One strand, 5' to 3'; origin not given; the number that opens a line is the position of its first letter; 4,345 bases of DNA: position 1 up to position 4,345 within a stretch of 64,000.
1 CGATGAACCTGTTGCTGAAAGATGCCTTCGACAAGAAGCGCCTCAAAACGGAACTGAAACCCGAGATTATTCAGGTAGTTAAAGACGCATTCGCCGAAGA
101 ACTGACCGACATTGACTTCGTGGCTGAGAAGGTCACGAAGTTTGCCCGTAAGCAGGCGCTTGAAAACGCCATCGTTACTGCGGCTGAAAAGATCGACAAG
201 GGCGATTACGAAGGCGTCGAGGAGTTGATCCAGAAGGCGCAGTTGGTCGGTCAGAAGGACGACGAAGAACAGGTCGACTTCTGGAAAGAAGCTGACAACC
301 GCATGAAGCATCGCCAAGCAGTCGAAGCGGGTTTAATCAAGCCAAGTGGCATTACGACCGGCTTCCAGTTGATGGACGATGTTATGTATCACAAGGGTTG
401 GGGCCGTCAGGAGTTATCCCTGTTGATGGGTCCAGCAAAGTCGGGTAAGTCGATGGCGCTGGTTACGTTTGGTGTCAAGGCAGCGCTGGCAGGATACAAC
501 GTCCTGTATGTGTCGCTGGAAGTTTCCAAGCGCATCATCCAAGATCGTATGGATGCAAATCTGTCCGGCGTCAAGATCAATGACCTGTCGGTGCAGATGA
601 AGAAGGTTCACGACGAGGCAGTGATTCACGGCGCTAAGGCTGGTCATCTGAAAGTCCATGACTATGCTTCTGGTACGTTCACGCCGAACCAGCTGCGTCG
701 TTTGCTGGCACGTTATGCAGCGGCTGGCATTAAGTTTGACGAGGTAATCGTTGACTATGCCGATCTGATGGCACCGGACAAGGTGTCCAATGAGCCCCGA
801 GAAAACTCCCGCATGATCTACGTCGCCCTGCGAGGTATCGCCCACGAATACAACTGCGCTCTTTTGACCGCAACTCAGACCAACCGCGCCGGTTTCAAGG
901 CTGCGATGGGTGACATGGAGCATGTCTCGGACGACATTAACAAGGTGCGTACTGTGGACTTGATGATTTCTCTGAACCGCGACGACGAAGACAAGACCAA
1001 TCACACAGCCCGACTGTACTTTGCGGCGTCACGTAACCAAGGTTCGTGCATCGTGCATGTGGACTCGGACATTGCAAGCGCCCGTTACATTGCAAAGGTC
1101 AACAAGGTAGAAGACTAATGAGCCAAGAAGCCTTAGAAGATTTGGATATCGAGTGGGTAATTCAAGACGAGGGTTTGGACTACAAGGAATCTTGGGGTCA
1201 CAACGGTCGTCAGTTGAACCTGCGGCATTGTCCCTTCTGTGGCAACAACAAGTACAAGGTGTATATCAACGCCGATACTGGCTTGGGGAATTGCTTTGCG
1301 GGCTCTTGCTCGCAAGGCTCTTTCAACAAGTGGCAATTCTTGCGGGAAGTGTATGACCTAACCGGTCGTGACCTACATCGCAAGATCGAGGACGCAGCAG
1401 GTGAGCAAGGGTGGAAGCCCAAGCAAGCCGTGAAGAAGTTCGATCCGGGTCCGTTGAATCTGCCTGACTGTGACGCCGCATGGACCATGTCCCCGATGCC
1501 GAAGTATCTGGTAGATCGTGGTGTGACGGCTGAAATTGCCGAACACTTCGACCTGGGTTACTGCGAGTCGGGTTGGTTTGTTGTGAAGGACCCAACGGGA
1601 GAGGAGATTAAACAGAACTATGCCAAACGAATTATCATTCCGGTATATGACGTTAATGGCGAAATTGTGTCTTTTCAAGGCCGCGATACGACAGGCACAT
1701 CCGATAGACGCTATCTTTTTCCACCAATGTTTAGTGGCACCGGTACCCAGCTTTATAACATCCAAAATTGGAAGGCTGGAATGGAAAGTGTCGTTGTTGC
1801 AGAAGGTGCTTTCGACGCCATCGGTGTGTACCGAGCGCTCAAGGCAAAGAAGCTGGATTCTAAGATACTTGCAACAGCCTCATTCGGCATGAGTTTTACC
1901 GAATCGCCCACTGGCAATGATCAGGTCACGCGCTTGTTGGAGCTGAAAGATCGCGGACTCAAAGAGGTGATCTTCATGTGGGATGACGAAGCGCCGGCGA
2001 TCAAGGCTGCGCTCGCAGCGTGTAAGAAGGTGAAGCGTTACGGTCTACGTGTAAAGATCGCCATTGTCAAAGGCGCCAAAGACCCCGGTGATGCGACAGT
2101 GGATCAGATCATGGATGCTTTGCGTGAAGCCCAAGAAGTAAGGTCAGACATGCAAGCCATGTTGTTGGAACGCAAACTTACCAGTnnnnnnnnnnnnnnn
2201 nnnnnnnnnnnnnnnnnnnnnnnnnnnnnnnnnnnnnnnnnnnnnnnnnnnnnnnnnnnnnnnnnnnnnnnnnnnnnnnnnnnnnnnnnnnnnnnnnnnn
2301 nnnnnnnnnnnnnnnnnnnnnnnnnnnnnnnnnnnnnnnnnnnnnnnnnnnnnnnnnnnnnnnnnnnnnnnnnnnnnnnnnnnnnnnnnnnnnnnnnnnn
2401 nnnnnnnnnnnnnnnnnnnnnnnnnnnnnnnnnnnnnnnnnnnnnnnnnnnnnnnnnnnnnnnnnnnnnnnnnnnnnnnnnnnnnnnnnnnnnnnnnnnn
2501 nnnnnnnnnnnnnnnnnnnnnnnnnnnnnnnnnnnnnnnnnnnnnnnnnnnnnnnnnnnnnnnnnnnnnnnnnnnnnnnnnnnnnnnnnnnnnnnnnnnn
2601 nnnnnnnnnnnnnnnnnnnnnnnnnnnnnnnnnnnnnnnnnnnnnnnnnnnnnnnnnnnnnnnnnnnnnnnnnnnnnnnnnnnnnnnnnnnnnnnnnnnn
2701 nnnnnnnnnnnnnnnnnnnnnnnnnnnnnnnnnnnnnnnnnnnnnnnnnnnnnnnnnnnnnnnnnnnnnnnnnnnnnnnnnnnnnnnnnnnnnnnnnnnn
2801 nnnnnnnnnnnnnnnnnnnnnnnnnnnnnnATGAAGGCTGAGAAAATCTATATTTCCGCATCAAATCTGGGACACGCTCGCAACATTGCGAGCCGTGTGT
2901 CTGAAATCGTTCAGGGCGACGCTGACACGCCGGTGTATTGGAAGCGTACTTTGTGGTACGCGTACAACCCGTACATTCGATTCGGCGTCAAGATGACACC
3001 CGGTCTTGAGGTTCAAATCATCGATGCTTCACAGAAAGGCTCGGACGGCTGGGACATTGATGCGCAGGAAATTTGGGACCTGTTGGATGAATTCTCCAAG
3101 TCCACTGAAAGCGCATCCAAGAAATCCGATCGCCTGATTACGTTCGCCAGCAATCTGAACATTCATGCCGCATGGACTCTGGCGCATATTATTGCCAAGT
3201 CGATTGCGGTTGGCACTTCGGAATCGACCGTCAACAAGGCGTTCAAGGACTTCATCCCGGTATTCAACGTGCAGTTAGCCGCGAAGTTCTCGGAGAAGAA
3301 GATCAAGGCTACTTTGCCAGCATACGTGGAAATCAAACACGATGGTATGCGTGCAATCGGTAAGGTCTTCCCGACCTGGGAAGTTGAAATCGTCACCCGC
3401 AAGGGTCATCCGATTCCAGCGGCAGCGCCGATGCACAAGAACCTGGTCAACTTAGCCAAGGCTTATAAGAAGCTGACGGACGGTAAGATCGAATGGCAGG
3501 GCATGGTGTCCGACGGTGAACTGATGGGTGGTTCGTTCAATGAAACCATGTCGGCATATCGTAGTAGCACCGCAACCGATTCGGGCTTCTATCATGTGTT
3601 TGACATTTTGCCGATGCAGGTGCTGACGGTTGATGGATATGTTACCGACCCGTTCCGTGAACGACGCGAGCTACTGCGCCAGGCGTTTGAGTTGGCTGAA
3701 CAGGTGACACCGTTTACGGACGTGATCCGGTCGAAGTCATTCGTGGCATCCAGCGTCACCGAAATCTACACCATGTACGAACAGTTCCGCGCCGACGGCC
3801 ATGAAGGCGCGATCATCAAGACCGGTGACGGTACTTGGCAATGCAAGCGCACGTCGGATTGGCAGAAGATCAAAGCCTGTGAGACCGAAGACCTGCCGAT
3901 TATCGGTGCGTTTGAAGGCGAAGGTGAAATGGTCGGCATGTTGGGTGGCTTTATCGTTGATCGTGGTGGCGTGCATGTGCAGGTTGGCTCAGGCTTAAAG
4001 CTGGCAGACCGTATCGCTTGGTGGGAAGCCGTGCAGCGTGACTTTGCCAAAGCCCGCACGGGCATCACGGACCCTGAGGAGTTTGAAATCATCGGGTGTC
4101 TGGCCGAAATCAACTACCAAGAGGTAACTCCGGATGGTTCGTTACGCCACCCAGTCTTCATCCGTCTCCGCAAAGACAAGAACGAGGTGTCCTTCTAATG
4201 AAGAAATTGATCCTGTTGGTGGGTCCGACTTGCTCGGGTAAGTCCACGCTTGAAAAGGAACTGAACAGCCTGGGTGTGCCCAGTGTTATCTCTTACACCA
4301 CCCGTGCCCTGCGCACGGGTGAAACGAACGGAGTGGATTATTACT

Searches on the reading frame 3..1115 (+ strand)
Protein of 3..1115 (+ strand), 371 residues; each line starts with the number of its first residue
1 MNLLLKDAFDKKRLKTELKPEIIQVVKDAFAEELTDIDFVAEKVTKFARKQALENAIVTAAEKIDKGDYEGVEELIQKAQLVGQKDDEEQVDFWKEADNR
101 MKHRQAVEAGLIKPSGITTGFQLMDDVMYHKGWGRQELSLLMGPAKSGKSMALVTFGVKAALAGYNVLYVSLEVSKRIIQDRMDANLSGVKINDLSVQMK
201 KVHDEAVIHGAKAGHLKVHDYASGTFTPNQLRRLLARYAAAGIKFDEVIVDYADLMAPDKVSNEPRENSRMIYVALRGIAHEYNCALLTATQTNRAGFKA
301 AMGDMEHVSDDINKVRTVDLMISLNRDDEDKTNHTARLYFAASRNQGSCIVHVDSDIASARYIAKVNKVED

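Call 72: search_protein_families(library=pfam, proteins=[window:3-1115:+], max_evalue=0.00001)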
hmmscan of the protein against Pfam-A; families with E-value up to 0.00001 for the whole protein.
window:3-1115:+ (371 aa): 3 families
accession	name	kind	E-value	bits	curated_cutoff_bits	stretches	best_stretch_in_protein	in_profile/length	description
PF03796.21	DnaB_C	-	4.7e-15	56.1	27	1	116-298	1-183/255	DnaB-like helicase C terminal domain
PF13481.12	AAA_25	-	2.3e-10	40.9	27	1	131-295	27-192/195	AAA domain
PF06745.19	ATPase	-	1.1e-08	35.3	26.6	1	118-291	2-163/231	KaiC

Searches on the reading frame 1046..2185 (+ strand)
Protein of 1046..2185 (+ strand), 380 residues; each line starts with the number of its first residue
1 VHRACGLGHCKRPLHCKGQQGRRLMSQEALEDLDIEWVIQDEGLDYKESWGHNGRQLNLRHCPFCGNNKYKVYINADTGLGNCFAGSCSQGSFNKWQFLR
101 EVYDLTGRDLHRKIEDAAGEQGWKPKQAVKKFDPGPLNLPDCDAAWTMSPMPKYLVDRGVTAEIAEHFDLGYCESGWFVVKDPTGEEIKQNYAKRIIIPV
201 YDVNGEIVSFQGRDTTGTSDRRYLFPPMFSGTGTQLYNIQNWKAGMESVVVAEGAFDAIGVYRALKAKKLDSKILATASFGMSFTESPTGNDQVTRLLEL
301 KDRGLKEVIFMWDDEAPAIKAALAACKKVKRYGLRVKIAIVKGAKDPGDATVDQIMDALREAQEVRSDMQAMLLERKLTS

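Call 72: search_protein_families(library=pfam, proteins=[window:1046-2185:+], max_evalue=0.00001)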
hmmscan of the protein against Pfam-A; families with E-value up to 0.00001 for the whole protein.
window:1046-2185:+ (380 aa): 1 family
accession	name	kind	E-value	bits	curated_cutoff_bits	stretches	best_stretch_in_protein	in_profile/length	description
PF08275.17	DNAG_N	-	2.7e-10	40.9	26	0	185-225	68-108/128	DNA primase catalytic core, N-terminal domain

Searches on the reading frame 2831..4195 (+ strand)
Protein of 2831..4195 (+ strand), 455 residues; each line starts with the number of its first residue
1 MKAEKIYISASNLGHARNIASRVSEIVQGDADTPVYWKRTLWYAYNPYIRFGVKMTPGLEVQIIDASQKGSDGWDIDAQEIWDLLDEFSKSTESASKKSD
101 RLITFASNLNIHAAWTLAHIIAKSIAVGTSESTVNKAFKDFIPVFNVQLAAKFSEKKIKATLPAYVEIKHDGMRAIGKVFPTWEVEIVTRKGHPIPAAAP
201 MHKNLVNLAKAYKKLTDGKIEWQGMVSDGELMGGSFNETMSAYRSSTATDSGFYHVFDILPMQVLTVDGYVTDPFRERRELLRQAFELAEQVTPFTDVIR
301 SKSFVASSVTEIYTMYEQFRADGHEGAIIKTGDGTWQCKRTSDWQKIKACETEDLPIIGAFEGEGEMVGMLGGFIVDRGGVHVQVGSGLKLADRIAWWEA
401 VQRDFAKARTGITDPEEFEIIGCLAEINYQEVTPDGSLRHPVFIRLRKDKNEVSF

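Call 72: search_protein_families(library=pfam, proteins=[window:2831-4195:+], max_evalue=0.00001)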
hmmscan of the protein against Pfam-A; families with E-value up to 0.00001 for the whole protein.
window:2831-4195:+ (455 aa): 3 families
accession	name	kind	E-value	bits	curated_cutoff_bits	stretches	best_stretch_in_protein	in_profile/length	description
PF01068.26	DNA_ligase_A_M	-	9.6e-19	68.3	26.2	1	152-348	6-204/204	ATP dependent DNA ligase domain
PF14743.12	DNA_ligase_OB_2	-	9.9e-10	38.7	28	1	362-447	1-66/66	DNA ligase OB-like domain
PF04679.21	DNA_ligase_A_C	-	1.5e-06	28.9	27.5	1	423-450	67-94/94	ATP dependent DNA ligase C terminal region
